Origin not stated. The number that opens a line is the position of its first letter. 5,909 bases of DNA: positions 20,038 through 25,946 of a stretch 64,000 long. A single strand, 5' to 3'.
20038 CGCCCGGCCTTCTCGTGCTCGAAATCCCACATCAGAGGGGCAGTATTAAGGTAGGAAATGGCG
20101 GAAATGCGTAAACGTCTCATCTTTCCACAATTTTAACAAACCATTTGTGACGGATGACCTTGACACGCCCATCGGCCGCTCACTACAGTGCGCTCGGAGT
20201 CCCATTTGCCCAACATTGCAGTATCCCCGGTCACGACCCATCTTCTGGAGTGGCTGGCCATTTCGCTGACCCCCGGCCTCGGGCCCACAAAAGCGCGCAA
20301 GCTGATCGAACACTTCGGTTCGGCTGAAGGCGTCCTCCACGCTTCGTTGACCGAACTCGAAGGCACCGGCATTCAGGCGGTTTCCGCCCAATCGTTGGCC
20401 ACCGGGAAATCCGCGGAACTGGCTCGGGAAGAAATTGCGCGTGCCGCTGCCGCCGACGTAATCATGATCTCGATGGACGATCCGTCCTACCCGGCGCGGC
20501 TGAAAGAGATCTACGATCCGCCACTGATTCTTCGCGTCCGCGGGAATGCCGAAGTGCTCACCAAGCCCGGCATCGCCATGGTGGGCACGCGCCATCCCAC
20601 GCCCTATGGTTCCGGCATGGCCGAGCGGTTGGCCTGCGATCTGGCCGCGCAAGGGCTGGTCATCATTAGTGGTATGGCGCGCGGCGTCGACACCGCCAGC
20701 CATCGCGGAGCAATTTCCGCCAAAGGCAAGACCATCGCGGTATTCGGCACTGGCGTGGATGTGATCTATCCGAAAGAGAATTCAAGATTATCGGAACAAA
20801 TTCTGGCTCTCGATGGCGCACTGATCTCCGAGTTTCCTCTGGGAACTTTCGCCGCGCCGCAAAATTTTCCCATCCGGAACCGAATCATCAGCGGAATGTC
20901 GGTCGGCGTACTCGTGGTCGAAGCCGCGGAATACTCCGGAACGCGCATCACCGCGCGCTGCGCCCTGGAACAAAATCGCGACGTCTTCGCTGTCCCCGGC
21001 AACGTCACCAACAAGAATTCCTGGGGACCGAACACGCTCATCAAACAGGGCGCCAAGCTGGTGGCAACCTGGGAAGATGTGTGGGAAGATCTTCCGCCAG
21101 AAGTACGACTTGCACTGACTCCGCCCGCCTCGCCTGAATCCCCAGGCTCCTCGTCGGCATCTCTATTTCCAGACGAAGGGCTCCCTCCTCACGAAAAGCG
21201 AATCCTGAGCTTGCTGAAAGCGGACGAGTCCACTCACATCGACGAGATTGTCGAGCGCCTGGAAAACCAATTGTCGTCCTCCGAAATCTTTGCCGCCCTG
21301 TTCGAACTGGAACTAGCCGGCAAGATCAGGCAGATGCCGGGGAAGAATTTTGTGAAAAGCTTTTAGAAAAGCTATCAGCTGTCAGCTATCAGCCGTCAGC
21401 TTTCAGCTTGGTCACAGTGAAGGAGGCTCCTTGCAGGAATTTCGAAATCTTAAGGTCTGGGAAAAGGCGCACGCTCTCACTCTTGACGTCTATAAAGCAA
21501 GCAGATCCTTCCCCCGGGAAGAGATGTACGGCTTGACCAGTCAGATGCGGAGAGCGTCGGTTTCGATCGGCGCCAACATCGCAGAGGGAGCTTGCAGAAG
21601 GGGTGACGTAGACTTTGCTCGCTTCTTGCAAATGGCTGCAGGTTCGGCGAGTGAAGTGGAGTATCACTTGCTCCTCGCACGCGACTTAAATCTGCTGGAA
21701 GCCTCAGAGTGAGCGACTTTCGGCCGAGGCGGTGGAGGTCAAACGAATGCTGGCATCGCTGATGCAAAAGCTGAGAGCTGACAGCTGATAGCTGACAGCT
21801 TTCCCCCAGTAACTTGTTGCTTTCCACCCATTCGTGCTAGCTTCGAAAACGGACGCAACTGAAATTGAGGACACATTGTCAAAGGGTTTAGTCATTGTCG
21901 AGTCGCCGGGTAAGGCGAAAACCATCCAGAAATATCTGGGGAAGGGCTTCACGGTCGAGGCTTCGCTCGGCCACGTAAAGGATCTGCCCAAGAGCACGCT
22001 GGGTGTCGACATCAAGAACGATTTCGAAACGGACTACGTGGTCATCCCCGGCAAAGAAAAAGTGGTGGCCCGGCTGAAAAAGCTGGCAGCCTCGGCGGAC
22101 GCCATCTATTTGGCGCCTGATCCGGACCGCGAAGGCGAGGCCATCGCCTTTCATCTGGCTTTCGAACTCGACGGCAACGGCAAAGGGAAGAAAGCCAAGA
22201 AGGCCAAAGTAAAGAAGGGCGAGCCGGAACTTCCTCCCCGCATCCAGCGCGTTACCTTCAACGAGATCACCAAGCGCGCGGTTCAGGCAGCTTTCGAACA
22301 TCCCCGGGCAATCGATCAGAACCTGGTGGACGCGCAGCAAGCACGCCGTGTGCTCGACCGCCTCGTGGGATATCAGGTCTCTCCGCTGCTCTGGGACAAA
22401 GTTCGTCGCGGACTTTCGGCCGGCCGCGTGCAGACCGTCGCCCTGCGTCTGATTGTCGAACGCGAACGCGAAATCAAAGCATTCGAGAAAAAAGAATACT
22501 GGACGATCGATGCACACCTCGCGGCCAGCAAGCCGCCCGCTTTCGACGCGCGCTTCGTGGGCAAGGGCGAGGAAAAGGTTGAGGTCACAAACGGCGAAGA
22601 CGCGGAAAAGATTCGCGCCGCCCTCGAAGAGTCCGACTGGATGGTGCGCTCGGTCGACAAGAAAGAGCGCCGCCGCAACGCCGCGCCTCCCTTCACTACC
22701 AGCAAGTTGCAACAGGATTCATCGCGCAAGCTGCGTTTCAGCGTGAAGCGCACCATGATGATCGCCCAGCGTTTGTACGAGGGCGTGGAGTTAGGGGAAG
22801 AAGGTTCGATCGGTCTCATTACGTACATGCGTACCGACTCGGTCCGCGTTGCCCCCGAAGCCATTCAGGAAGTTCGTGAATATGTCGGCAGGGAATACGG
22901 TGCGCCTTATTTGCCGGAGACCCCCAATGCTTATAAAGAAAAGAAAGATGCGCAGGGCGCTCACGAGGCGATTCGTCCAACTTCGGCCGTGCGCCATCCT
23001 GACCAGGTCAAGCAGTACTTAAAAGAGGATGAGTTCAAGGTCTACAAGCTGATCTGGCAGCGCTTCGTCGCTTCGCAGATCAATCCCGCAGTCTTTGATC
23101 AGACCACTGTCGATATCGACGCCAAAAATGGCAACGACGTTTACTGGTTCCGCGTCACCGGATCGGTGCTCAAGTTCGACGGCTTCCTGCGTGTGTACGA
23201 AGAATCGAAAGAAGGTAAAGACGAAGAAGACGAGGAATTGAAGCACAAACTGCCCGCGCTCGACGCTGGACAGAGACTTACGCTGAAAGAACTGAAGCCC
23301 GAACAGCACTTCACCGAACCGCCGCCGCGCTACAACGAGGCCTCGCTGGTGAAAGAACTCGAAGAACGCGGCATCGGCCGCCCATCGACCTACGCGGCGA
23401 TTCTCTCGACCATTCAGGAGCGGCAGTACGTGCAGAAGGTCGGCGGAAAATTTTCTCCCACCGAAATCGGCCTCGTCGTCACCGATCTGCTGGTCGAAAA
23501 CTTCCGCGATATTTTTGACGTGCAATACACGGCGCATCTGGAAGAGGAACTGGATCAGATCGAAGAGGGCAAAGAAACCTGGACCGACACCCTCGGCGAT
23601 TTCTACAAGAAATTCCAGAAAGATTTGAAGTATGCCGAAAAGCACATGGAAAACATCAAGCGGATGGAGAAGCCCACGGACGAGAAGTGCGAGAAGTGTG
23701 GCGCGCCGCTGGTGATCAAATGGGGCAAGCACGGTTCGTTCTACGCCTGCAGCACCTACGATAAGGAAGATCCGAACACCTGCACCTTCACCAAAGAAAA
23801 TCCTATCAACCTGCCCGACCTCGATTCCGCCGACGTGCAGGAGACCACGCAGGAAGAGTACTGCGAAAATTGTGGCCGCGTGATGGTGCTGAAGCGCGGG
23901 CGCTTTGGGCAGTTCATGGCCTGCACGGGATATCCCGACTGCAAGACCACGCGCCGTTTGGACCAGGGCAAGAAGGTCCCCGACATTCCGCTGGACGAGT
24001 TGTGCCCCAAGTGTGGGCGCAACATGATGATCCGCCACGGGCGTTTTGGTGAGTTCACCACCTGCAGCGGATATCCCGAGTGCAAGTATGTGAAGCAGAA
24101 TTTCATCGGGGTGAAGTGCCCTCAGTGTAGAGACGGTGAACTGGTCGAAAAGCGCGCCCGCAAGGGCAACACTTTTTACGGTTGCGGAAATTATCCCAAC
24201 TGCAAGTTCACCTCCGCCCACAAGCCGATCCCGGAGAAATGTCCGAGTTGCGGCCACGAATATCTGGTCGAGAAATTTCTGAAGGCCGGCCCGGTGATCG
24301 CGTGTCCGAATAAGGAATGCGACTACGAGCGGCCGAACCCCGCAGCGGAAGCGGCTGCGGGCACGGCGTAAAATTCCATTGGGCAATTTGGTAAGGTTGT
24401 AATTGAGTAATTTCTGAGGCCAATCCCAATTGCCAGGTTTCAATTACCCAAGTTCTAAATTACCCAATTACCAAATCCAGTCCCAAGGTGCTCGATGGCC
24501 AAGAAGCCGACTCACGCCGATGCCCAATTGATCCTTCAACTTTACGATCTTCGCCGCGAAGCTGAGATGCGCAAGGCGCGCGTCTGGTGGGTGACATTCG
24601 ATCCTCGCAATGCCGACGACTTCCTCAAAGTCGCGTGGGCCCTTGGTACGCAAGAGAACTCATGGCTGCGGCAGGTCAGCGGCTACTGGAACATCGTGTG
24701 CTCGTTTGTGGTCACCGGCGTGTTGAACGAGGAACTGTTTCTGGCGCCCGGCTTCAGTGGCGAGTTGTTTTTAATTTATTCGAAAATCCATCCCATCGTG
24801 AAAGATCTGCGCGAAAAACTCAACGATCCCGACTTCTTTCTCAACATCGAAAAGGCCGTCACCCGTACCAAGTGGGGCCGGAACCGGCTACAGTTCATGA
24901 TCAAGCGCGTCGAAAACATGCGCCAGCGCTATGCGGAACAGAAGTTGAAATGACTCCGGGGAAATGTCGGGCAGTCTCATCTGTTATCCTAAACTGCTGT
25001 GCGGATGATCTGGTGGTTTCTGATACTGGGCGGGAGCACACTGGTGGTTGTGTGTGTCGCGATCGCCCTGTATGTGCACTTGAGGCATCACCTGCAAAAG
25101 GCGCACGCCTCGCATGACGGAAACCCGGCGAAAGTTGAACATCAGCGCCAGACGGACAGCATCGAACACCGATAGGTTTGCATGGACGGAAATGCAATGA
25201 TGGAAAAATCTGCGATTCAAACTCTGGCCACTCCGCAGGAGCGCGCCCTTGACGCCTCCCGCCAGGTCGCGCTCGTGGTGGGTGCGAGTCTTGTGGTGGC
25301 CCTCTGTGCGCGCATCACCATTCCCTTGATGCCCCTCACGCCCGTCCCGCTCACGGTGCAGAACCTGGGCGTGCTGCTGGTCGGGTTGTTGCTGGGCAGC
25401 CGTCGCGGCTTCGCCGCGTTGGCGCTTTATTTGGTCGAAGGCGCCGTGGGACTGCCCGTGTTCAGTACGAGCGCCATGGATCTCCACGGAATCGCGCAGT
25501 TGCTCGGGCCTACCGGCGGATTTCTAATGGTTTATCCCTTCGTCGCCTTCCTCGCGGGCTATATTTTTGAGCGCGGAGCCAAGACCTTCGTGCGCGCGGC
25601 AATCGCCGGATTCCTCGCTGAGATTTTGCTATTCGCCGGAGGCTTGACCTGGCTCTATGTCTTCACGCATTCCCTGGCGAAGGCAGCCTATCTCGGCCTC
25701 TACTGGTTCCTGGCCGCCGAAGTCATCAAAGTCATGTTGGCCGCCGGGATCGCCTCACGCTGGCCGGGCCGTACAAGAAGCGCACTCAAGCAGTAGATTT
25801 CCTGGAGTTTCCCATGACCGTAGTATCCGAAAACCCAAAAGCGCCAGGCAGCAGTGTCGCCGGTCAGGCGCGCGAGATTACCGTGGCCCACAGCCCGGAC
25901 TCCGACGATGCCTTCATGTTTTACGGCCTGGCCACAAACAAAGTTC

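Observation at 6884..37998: Family of period-7 (heptanucleotide) tandem word arrays, often as inverted pairs, placed exactly at gene 3' ends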

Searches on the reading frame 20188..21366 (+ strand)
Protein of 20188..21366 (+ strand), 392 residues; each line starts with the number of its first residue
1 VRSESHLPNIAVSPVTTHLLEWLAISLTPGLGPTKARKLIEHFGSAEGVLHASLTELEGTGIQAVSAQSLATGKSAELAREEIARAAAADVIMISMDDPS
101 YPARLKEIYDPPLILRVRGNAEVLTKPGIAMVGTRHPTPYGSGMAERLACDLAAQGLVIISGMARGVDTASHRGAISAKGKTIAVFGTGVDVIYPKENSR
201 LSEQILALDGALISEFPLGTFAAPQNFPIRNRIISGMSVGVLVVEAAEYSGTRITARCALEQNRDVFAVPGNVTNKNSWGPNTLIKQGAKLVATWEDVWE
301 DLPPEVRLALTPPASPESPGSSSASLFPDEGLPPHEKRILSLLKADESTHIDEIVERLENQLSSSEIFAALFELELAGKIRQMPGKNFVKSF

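Call 21: search_protein_families(library=pfam, proteins=[window:20188-21366:+])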
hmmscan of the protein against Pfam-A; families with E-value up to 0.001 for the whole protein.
window:20188-21366:+ (392 aa): 2 families
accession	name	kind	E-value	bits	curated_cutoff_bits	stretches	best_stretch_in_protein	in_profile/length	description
PF02481.21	DNA_processg_A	-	3.5e-77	258.8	29.6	1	89-293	5-211/212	DNA recombination-mediator protein A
PF17782.7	DprA_WH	-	2.4e-12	47.1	22.9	1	328-386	6-61/61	DprA winged helix domain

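Call 31: find_encoding_contigs(protein=window:20188-21366:+, flank=6000, max_places=10)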
Protein window:20188-21366:+ (392 aa): no gene with exactly this product is on record in the collection.

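Call 33: find_homologous_proteins(query=window:20188-21366:+, max_evalue=1e-40)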
Query window:20188-21366:+ (392 aa): 8000 proteins with E <= 1e-40 among 8000 candidates; the best 120 are listed.
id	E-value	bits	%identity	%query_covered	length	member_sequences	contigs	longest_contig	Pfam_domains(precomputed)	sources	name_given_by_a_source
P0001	1.2e-248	843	100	98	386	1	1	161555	PF02481.22,PF17782.8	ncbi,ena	-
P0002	1.1e-239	813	96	98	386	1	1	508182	PF02481.22,PF17782.8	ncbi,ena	-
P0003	1.7e-239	812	96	98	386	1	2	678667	PF02481.22,PF17782.8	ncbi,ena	-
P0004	2.4e-239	812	97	98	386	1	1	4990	PF02481.22,PF17782.8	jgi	jgi:DNA processing protein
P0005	3.4e-239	811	96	98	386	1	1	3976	PF02481.22,PF17782.8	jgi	jgi:DNA processing protein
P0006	1.7e-238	809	95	98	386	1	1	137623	PF02481.22,PF17782.8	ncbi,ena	-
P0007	3.6e-238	808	96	98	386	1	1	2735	PF02481.22,PF17782.8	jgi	-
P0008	8.2e-238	807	93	100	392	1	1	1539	PF02481.22,PF17782.8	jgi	jgi:DNA processing protein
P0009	9.9e-238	807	95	98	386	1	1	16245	PF02481.22,PF17782.8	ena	-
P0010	1.0e-237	807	95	98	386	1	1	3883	PF02481.22,PF17782.8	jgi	jgi:DNA processing protein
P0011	1.8e-237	806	95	98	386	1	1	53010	PF02481.22,PF17782.8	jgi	jgi:DNA processing protein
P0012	3.1e-237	805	95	98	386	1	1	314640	PF02481.22,PF17782.8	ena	-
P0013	3.4e-237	805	95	98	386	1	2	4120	PF02481.22,PF17782.8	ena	-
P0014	6.4e-237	804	95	98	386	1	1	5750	PF02481.22,PF17782.8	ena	-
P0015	6.6e-237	804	95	98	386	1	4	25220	PF02481.22,PF17782.8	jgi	jgi:DNA processing protein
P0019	7.6e-236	800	93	100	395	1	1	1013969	PF02481.22,PF17782.8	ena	-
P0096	5.7e-230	781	90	100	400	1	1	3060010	PF02481.22,PF17782.8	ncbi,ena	-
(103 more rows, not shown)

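Call 34: find_encoding_contigs(protein=P0002, flank=10000, max_places=2)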
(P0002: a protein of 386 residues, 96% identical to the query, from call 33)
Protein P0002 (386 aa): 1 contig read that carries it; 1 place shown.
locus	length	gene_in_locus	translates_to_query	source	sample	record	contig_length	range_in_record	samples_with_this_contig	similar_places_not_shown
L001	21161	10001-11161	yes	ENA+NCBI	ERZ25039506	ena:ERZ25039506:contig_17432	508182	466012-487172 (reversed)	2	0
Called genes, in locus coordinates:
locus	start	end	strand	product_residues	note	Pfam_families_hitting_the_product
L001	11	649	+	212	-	-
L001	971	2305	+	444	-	PF20154:LNT_N, PF00795:CN_hydrolase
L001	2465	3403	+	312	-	PF03462:PCRF, PF00472:RF-1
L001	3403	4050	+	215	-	PF13328:HD_4, PF01966:HD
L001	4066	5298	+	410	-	-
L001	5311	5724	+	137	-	PF02629:CoA_binding (weak), PF13380:CoA_binding_2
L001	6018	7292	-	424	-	PF13185:GAF_2, PF01590:GAF, PF13492:GAF_3 (weak), PF07228:SpoIIE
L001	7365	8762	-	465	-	PF05496:RuvB_N, PF00004:AAA, PF01078:Mg_chelatase (faint), PF07728:AAA_5 (weak), PF13173:AAA_14 (weak), PF20720:nSTAND3 (faint), PF16193:AAA_assoc_2, PF12002:MgsA_C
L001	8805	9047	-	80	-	-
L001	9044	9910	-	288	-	PF02621:VitK2_biosynth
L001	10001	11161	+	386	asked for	PF02481:DNA_processg_A, PF17782:WHD_DprA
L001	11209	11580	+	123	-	PF05635:23S_rRNA_IVP, PF22296:bAvd (weak)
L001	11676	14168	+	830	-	PF01751:Toprim, PF01131:Topoisom_bac, PF01396:Zn_ribbon_Top1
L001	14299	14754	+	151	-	PF15956:DUF4760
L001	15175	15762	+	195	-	PF02632:BioY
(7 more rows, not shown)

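Call 35: find_encoding_contigs(protein=P0019, flank=10000, max_places=2)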
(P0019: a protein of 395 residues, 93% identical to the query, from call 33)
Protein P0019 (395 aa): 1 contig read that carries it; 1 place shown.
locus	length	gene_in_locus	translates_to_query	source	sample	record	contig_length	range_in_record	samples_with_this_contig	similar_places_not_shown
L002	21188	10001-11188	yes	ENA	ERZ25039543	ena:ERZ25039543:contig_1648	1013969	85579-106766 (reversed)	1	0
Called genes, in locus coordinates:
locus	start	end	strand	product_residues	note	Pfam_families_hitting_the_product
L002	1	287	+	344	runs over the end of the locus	PF04613:LpxD, PF21711:DCTN5 (faint), PF25084:LbH_EIF2B (weak), PF00132:Hexapep (weak), PF14602:Hexapep_2 (faint), PF00132:Hexapep, PF25084:LbH_EIF2B (weak), PF00132:Hexapep, +1 more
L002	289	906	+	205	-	-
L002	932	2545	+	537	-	PF20154:LNT_N, PF00795:CN_hydrolase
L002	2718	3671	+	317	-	PF03462:PCRF, PF00472:RF-1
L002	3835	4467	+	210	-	PF13328:HD_4, PF01966:HD (weak)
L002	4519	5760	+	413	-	-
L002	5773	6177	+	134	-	PF13380:CoA_binding_2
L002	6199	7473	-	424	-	PF13185:GAF_2, PF01590:GAF, PF13492:GAF_3 (weak), PF07228:SpoIIE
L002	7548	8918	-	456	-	PF05496:RuvB_N, PF00004:AAA, PF07728:AAA_5 (weak), PF13173:AAA_14 (weak), PF20720:nSTAND3 (weak), PF16193:AAA_assoc_2, PF22703:Cdc6_lid (weak), PF12002:MgsA_C, +2 more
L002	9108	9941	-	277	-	PF02621:VitK2_biosynth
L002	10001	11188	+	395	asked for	PF02481:DNA_processg_A, PF17782:WHD_DprA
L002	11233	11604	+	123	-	PF05635:23S_rRNA_IVP, PF22296:bAvd (faint)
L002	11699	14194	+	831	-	PF01751:Toprim, PF01131:Topoisom_bac, PF01396:Zn_ribbon_Top1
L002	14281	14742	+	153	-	PF15956:DUF4760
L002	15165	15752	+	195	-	PF02632:BioY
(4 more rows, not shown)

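Call 36: find_encoding_contigs(protein=P0096, flank=10000, max_places=2)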
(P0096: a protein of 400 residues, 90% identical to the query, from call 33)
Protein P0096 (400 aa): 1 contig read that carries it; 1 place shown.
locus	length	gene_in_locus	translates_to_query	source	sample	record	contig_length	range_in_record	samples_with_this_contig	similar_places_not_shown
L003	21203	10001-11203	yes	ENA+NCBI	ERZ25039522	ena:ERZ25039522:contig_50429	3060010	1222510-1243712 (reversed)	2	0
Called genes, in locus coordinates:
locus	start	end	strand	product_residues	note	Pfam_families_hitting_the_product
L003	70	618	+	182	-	-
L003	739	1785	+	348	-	PF24894:Hexapep_GlmU (faint), PF04613:LpxD, PF25087:GMPPB_C (faint), PF14602:Hexapep_2 (faint), PF00132:Hexapep, PF25084:LbH_EIF2B (weak), PF00132:Hexapep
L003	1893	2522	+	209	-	-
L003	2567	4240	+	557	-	PF20154:LNT_N, PF00795:CN_hydrolase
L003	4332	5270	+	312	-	PF03462:PCRF, PF00472:RF-1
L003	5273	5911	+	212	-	PF13328:HD_4, PF01966:HD (faint)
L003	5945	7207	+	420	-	-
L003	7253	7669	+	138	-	PF02629:CoA_binding (weak), PF13380:CoA_binding_2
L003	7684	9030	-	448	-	PF05496:RuvB_N, PF20720:nSTAND3 (weak), PF00004:AAA, PF01078:Mg_chelatase (faint), PF07728:AAA_5 (weak), PF13173:AAA_14 (weak), PF16193:AAA_assoc_2, PF12002:MgsA_C, +1 more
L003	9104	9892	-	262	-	PF02621:VitK2_biosynth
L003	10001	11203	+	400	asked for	PF02481:DNA_processg_A, PF17782:WHD_DprA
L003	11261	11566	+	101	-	PF05635:23S_rRNA_IVP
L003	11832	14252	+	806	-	PF01751:Toprim, PF01131:Topoisom_bac, PF01396:Zn_ribbon_Top1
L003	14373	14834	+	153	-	PF15956:DUF4760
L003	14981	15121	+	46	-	-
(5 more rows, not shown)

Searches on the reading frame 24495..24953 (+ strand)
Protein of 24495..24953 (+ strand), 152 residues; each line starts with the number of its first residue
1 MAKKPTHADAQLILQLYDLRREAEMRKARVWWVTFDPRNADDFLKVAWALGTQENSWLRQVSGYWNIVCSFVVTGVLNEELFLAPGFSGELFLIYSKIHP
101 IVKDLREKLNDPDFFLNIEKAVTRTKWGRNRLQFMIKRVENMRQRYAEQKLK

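Call 17: search_protein_families(library=pfam, proteins=[window:24495-24953:+])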
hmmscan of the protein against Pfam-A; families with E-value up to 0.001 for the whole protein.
window:24495-24953:+ (152 aa): 1 family
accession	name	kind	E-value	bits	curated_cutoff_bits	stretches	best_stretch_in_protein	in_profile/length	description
PF15956.11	DUF4760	-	1.2e-18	68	25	1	6-124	2-140/141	Domain of unknown function (DUF4760)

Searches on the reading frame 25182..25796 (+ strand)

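Call 17: search_protein_families(library=pfam, proteins=[window:25182-25796:+])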
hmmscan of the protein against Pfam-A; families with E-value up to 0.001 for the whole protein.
window:25182-25796:+ (204 aa): 1 family
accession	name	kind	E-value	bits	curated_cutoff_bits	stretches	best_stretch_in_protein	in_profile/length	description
PF02632.19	BioY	-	8.9e-33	113.6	25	1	53-193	2-137/140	BioY family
